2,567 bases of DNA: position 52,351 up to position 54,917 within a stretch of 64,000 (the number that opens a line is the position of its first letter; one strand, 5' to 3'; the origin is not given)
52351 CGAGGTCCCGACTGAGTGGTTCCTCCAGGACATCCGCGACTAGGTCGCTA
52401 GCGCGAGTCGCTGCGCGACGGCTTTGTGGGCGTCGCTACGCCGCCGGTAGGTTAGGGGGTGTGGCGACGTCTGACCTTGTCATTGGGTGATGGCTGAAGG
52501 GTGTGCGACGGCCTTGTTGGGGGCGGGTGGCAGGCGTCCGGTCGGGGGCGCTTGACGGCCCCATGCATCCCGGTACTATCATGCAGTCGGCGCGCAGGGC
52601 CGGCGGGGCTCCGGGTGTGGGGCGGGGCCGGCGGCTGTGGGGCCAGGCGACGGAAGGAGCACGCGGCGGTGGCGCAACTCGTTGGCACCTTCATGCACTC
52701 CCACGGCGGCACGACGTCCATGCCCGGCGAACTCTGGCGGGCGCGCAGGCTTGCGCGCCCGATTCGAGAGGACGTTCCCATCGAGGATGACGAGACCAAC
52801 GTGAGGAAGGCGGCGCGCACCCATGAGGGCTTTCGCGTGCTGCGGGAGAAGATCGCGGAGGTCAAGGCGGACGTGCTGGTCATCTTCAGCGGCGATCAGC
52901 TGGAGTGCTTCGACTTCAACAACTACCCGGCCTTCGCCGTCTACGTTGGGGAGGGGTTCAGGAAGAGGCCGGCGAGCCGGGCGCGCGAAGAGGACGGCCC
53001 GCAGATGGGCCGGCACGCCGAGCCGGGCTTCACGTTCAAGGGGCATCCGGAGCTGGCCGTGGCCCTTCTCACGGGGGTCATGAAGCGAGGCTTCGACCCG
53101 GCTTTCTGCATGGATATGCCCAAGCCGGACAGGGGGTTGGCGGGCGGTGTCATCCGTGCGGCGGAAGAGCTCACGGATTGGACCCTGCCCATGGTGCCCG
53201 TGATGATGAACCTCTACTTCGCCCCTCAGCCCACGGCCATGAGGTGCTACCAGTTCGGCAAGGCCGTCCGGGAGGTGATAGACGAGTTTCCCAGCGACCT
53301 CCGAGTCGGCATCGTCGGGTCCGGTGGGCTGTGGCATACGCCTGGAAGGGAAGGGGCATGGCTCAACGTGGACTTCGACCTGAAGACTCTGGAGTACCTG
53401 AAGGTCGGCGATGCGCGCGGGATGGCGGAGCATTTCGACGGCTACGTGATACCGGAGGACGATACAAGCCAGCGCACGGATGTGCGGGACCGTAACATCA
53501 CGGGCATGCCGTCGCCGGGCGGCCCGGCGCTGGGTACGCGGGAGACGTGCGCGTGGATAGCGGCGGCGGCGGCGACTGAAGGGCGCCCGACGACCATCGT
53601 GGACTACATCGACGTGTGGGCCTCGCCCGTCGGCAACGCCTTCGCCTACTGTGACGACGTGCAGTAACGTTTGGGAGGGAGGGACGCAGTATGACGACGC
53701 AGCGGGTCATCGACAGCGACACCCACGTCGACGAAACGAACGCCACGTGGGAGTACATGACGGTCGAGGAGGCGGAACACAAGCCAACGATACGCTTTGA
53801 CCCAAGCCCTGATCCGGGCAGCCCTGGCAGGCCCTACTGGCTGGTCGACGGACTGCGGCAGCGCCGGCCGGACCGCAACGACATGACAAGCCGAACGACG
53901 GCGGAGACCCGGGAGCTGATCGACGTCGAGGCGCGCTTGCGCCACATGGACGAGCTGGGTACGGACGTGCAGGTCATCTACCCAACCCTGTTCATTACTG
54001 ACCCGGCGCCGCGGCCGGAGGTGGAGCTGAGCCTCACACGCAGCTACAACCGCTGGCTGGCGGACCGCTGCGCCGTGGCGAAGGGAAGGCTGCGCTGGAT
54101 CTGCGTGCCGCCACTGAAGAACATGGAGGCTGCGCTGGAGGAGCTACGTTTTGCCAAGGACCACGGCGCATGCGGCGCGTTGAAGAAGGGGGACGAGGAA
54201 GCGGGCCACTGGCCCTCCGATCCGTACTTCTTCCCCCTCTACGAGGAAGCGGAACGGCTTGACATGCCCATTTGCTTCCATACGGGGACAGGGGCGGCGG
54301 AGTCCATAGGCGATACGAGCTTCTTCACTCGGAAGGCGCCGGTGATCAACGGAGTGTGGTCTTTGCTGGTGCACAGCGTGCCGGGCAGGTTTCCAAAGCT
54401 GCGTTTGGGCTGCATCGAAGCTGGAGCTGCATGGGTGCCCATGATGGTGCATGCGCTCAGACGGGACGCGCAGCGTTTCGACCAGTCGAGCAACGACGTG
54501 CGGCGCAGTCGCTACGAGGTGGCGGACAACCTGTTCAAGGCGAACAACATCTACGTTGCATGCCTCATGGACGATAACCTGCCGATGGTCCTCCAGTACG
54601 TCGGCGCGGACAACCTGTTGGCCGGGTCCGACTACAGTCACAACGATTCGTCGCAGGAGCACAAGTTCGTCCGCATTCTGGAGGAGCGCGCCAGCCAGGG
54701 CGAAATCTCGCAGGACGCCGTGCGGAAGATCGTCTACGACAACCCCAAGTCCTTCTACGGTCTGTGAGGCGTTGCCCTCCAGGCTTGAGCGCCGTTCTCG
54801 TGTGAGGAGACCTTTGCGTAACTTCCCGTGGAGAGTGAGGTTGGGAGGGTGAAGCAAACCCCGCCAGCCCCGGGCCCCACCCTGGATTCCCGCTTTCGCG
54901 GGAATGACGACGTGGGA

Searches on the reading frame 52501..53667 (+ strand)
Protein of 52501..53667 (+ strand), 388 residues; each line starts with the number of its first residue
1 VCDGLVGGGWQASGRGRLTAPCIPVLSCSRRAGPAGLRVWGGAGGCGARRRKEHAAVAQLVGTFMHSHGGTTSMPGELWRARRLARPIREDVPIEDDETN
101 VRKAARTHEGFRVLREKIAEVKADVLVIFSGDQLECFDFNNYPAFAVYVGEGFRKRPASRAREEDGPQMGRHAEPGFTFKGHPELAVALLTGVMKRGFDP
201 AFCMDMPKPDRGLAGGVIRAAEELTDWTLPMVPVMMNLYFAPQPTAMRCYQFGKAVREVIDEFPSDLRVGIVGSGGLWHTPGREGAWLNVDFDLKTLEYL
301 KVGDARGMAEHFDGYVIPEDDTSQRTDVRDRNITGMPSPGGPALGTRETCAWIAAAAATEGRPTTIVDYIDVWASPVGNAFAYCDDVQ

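Call 45: search_protein_families(library=pfam, proteins=[window:52501-53667:+], max_evalue=0.00001)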
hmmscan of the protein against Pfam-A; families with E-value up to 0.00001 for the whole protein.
window:52501-53667:+ (388 aa): 1 family
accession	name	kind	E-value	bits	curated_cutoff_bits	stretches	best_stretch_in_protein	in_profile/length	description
PF02900.23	LigB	-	2e-22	80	26.3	1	105-304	25-211/269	Catalytic LigB subunit of aromatic ring-opening dioxygenase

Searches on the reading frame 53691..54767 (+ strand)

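Call 40: search_protein_families(library=pfam, proteins=[window:53691-54767:+], max_evalue=0.00001)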
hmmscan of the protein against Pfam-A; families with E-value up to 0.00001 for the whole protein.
window:53691-54767:+ (358 aa): 1 family
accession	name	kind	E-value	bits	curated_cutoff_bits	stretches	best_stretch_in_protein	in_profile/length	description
PF04909.20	Amidohydro_2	-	1e-24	88.3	26.4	1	73-358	15-289/289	Amidohydrolase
